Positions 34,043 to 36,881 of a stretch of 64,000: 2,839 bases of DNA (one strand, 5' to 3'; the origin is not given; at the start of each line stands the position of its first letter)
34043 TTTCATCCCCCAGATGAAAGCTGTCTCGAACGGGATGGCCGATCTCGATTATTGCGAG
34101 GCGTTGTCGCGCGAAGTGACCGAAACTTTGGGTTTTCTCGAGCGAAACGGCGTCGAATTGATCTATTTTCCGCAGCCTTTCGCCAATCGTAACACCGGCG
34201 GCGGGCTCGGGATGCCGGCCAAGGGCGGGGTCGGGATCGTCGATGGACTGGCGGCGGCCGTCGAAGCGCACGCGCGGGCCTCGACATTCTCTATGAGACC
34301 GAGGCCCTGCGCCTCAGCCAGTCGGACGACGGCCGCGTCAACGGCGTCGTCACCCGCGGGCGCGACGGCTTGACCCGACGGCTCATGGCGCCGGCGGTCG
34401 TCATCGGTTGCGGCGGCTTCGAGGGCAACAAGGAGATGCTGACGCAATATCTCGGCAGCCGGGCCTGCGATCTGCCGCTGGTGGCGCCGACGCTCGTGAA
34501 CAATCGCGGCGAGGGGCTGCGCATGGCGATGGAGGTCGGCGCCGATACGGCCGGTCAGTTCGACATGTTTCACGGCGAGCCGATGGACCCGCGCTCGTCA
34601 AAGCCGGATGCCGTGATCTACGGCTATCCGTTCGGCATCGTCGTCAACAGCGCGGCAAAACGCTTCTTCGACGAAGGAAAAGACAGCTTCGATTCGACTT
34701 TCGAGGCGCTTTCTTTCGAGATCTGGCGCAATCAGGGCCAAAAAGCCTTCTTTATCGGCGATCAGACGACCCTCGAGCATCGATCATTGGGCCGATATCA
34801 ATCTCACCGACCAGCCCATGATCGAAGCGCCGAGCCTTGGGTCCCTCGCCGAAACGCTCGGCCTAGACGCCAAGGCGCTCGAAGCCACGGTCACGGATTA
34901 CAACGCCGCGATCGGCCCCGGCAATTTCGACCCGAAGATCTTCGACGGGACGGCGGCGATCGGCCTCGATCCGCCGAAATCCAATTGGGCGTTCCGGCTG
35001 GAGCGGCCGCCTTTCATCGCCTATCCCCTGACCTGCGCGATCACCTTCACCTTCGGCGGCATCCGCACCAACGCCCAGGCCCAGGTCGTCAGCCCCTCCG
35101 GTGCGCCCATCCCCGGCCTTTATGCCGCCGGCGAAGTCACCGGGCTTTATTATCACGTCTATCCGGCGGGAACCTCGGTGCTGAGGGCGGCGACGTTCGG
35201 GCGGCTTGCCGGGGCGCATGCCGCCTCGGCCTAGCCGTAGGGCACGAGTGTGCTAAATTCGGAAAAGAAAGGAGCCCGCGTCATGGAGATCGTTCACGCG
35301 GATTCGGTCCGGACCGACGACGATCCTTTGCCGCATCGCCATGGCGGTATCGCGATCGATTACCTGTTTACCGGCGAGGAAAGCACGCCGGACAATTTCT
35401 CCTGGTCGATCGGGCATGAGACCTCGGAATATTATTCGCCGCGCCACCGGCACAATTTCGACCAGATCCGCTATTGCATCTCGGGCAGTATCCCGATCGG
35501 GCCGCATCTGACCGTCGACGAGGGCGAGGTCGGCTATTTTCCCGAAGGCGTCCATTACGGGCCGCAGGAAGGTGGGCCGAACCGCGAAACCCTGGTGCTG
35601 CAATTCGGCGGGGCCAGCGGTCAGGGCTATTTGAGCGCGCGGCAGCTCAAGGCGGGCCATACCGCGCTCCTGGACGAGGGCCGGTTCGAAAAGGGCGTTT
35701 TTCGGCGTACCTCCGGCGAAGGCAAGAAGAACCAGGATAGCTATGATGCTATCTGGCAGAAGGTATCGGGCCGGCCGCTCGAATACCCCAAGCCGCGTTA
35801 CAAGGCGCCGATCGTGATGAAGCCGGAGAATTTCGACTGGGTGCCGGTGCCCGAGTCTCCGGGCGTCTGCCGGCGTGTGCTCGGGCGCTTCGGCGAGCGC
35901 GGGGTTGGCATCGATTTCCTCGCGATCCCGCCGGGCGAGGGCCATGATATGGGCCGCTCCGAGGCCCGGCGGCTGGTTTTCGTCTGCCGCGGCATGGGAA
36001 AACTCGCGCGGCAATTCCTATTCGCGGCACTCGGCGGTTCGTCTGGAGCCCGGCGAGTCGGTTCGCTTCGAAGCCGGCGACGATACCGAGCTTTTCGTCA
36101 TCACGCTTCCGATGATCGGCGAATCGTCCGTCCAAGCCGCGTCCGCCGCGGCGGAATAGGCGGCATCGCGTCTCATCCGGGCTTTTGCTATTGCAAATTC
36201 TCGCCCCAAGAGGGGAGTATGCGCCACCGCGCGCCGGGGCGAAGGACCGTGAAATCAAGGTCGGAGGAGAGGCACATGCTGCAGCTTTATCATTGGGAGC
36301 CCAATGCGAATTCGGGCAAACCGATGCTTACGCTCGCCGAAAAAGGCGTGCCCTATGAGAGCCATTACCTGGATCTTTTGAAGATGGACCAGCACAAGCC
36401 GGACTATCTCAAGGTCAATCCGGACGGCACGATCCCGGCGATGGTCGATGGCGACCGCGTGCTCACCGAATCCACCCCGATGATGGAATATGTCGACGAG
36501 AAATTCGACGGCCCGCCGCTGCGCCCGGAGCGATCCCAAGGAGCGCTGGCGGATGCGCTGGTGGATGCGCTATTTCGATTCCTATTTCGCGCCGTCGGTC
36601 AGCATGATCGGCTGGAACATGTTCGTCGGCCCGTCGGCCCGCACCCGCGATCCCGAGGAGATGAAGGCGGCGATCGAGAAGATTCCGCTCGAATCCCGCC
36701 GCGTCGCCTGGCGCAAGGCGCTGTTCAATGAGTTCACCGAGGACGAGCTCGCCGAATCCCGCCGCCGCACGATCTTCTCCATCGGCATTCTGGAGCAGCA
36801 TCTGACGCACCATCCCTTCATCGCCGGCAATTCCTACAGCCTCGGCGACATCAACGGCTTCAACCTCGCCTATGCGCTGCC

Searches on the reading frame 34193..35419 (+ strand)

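Call 91: search_protein_families(library=pfam, proteins=[window:34193-35419:+], max_evalue=0.001)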
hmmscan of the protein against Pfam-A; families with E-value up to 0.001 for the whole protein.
window:34193-35419:+ (408 aa): 1 family
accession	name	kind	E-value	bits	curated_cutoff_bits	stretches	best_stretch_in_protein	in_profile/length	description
PF00890.30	FAD_binding_2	-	4.3e-09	36.5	20.4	1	24-252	151-329/414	FAD binding domain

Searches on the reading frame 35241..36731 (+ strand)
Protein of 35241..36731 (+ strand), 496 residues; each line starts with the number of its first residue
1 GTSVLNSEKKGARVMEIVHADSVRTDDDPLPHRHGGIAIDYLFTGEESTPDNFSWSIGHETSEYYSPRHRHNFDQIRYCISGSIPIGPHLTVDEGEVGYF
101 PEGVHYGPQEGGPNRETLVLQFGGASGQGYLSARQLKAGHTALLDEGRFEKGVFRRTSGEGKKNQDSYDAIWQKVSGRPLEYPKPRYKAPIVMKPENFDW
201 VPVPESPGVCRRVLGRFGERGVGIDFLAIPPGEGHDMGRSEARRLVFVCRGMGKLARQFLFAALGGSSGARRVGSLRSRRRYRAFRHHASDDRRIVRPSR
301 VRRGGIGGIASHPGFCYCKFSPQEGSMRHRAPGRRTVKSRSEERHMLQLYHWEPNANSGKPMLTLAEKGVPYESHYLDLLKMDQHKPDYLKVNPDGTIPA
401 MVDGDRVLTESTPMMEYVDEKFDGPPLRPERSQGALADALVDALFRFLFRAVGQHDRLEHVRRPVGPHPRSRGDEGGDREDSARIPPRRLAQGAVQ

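Call 91: search_protein_families(library=pfam, proteins=[window:35241-36731:+], max_evalue=0.001)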
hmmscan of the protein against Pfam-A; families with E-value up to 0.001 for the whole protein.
window:35241-36731:+ (496 aa): 3 families
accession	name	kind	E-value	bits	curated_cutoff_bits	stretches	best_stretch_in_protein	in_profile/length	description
PF13417.12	GST_N_3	-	1e-15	58.2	22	1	349-426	1-75/75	Glutathione S-transferase, N-terminal domain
PF13409.12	GST_N_2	-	9.8e-15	55.4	25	1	359-420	6-69/70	Glutathione S-transferase, N-terminal domain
PF02798.26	GST_N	-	2.4e-12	47.4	20.9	1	347-420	3-76/76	Glutathione S-transferase, N-terminal domain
